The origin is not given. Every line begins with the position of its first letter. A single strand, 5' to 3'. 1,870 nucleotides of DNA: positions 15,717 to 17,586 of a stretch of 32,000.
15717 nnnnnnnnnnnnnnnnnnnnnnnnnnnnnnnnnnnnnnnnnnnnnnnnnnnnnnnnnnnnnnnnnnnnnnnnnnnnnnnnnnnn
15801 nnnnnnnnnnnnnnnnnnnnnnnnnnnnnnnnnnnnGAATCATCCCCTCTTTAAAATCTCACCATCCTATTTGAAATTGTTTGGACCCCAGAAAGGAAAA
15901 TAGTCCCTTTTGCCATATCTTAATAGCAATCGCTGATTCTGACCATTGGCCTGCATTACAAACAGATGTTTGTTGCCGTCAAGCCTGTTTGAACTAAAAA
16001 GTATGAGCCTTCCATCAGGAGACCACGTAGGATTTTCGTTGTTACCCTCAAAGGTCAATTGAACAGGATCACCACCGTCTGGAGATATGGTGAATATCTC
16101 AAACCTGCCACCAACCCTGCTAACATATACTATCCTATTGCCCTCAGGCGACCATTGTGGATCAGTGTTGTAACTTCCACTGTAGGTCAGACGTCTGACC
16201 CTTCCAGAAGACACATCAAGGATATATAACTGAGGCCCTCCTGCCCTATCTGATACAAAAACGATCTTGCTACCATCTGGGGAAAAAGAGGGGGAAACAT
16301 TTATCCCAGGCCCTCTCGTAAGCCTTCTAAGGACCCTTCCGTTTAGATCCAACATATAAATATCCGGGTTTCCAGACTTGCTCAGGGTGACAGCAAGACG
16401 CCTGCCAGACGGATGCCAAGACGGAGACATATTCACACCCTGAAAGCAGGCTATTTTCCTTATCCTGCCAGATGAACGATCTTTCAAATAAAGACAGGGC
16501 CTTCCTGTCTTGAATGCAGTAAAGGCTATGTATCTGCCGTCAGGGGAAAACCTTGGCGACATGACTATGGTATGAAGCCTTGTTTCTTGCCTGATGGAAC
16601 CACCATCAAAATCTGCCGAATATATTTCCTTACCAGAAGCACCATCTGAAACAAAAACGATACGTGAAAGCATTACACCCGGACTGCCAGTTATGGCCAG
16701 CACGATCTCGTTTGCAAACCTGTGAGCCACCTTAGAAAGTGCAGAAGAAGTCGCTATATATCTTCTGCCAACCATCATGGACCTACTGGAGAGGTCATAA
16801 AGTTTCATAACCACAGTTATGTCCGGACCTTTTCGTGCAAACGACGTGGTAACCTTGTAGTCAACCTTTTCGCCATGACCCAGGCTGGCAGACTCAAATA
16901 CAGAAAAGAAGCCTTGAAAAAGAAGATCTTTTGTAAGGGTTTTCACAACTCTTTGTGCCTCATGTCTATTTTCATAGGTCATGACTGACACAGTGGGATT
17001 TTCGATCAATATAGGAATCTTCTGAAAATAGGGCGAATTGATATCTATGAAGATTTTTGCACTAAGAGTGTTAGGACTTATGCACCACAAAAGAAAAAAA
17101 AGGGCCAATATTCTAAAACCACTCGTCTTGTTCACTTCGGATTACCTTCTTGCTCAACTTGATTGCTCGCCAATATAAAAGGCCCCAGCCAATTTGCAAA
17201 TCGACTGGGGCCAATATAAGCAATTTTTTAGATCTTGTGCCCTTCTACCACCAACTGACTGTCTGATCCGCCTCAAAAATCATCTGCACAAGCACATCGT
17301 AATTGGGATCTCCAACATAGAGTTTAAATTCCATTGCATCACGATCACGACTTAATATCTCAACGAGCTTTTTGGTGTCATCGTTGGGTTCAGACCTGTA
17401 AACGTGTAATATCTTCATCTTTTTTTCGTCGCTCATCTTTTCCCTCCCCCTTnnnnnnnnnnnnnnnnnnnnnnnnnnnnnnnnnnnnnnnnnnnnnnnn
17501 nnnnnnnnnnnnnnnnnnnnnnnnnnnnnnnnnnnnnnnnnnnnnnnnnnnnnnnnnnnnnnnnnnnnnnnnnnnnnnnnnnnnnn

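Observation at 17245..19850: Five-gene YedE - TusA - DsrE-like - CHP - CHP operon (YTD-type sulfur-trafficking cluster of unresolved function)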

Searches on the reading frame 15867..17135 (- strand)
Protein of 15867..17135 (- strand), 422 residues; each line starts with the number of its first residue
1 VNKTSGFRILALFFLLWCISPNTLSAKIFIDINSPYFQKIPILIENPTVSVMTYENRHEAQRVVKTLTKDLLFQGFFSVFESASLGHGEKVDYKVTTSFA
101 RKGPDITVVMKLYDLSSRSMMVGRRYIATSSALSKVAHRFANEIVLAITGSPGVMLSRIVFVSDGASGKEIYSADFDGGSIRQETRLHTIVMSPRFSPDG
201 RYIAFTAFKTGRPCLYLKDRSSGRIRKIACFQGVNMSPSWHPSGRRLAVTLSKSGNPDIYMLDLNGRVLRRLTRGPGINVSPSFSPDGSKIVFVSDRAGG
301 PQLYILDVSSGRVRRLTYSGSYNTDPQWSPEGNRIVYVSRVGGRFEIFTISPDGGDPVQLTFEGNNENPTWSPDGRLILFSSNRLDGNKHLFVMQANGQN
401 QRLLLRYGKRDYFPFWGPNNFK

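Call 37: search_protein_families(library=pfam, proteins=[window:15867-17135:-], max_evalue=0.001)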
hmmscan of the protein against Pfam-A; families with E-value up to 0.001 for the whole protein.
window:15867-17135:- (422 aa): 5 families
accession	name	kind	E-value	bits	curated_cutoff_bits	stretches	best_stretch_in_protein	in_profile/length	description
PF07676.18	PD40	-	5.4e-50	166.8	20.9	5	269-305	1-38/38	WD40-like Beta Propeller Repeat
PF00930.27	DPPIV_N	-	2.7e-10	40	22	0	302-365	24-83/354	Dipeptidyl peptidase IV (DPP IV) N-terminal region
PF25174.1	Beta-prop_THOC3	-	3.5e-08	33.2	305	0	239-348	53-156/272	THOC3 beta-propeller domain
PF14583.12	Pectate_lyase22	-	6.9e-08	32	30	0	281-309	355-383/386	Oligogalacturonate lyase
PF25460.1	Beta-prop_Aladin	-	0.00069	19.3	171.1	0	283-383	117-214/340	Aladin seven-bladed propeller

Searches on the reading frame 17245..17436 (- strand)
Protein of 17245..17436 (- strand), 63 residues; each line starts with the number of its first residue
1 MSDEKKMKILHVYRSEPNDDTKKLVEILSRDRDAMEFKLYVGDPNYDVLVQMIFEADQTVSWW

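Call 3: search_protein_families(library=pfam, proteins=[window:17245-17436:-], max_evalue=1)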
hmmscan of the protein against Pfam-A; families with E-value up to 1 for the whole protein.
window:17245-17436:- (63 aa): 0 families

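Call 4: search_protein_families(library=ncbifam, proteins=[window:17245-17436:-], max_evalue=1)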
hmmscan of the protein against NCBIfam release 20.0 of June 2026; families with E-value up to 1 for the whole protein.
window:17245-17436:- (63 aa): 0 families

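Call 13: find_homologous_proteins(query=window:17245-17436:-)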
Query window:17245-17436:- (63 aa): 143 proteins with E <= 0.001 among 143 candidates; the best 120 are listed.
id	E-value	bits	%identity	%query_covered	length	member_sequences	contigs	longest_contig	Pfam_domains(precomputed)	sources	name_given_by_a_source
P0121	1.5e-32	128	92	100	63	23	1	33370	-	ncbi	-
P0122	3.4e-31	123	90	100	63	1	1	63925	-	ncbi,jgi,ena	-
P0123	3.6e-31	123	90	100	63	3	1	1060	-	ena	-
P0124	5.3e-31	123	87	100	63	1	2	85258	-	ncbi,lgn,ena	-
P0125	7.1e-31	122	87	100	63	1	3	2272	-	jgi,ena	jgi:hypothetical protein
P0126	7.2e-31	122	90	100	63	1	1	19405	-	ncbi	-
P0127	8.3e-31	122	89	100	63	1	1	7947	-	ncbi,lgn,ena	-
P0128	9.7e-31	122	90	100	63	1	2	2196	-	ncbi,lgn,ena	-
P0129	3.5e-30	120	89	100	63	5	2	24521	-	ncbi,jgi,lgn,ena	-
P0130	4.9e-30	120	89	100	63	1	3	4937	-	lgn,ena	-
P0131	1.8e-29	118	90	100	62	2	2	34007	-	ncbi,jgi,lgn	-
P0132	2.6e-29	117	84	100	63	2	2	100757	-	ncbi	-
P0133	2.7e-29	117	86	100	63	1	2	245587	-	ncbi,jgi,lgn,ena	-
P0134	2.9e-29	117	86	100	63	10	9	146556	-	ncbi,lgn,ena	-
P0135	5.5e-29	116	84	100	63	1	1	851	-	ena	-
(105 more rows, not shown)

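Call 32: predict_structure(alignment_id=A3)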
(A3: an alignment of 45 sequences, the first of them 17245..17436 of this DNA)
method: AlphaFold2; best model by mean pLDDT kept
length: 63 residues; sequences in the alignment: 45
mean_pLDDT: 84.4   pTM: 0.65
mean pLDDT of the five models: 84.4, 84.0, 84.1, 55.2, 52.7
residues with pLDDT >= 90: 16; 70-90: 41; 50-70: 3; < 50: 3
segments of 3 or more residues with pLDDT < 50: 1-3
pLDDT, mean of each block of 10 residues (from residue 1): 66 91 89 87 86 85 89
secondary structure, 60 per line:
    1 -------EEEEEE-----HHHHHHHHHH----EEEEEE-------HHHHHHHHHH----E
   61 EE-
elements in order: E8-13 H19-28 E33-38 H46-55 E60-62

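Call 36: fold_search(model_id=the predicted structure, library=pdb)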
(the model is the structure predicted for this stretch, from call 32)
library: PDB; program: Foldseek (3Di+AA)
matches with E <= 10: 532; with E <= 0.001: 0
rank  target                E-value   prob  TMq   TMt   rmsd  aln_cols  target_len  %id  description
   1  2ffh_A                8.5e-01  0.23  0.44  0.11   4.8        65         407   12  THE SIGNAL SEQUENCE BINDING PROTEIN FFH FROM THERMUS AQUATICUS (released 1999-07-16)
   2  4u1y_D                8.5e-01  0.23  0.45  0.07   5.4        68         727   19  Full length GluA2-FW-(R,R)-2b complex (released 2014-08-20)
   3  6y3x_A                8.5e-01  0.20  0.43  0.06   4.6        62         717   16  Crystal structure of the Francisella novicida lysine decarboxylase LdcF (released 2021-01-27)
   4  4jgi_B                9.0e-01  0.28  0.46  0.20   4.7        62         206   19  1.5 Angstrom crystal structure of a novel cobalamin-binding protein from Desulfitobacterium hafniense DCB-2 (released 2013-08-07)
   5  6byf_F                9.0e-01  0.14  0.38  0.21   5.3        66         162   11  Crystal structure of the core catalytic domain of PP-IP phosphatase SIW14 from S. cerevisiae in complex with citrate (released 2018-03-21)
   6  6kzm_B                9.7e-01  0.44  0.56  0.07   4.8        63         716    8  GluK3 receptor complex with kainate (released 2020-03-04)
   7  4u1x_B                9.7e-01  0.25  0.46  0.06   4.5        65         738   20  Full length GluA2-kainate-(R,R)-2b complex crystal form B (released 2014-08-20)
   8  3sir_C                9.7e-01  0.23  0.45  0.23   4.4        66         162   15  Crystal Structure of drICE (released 2011-08-10)
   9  4u2q_B                9.7e-01  0.20  0.47  0.06   5.3        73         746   16  Full-length AMPA subtype ionotropic glutamate receptor GluA2 in complex with partial agonist kainate (released 2014-08-20)
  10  2wjx_A                9.7e-01  0.12  0.36  0.11   6.1        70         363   16  Crystal structure of the human ionotropic glutamate receptor GluR2 ATD region at 4.1 A resolution (released 2009-08-18)
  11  1z15                  1.1e+00  0.35  0.51  0.13   5.9        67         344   13  Crystal structure analysis of periplasmic Leu/Ile/Val-binding protein in superopen form (released 2005-10-04)
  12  5f2z_A                1.1e+00  0.18  0.41  0.15   5.0        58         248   19  Crystal structure of membrane associated PatA from Mycobacterium smegmatis in complex with palmitate - P21 space group (released 2016-03-09)
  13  4phc_C                1.1e+00  0.18  0.43  0.10   4.6        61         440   21  Crystal Structure of a human cytosolic histidyl-tRNA synthetase, histidine-bound (released 2014-08-27)
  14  6byf_C                1.1e+00  0.15  0.40  0.22   4.6        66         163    8  Crystal structure of the core catalytic domain of PP-IP phosphatase SIW14 from S. cerevisiae in complex with citrate (released 2018-03-21)
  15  9hpd_C                1.2e+00  0.28  0.50  0.10   5.8        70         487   13  The NTD dimer and the interfacing LBD region of the AMPAR complex GluA3- TARP gamma2 in the open state. (released 2025-07-09)
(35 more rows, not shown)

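Call 39: find_homologous_proteins(query=A3, max_evalue=1)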
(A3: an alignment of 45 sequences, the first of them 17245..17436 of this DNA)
Query A3 (45 sequences) (63 aa, profile of the alignment): 1438 proteins with E <= 1 among 4876 candidates; the best 120 are listed.
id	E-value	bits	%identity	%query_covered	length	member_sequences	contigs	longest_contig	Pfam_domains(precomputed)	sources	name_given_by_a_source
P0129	1.7e-37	145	89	100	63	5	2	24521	-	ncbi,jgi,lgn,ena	-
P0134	5.5e-37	143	86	100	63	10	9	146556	-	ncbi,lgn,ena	-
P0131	5.7e-37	143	90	100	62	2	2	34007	-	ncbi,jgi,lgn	-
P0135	6.6e-37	143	84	100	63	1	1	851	-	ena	-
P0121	7.1e-37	143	92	100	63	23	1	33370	-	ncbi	-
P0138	1.2e-36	142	86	100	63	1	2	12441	-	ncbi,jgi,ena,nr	ncbi:MAG TPA: hypothetical protein EYP57_05895 [Thermodesulfobacteriaceae bacterium]|nr:hypothetical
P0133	1.7e-36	142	86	100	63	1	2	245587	-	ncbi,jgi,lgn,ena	-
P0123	2.4e-36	141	90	100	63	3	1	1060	-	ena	-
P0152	3.6e-36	141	86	100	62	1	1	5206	-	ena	-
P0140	4.5e-36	140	81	100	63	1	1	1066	-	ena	-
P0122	4.6e-36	140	90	100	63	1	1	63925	-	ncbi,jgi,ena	-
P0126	4.6e-36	140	90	100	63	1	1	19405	-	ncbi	-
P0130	5.6e-36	140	89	100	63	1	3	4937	-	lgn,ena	-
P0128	5.8e-36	140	90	100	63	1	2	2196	-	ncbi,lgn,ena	-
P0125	5.9e-36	140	87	100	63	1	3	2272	-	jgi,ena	jgi:hypothetical protein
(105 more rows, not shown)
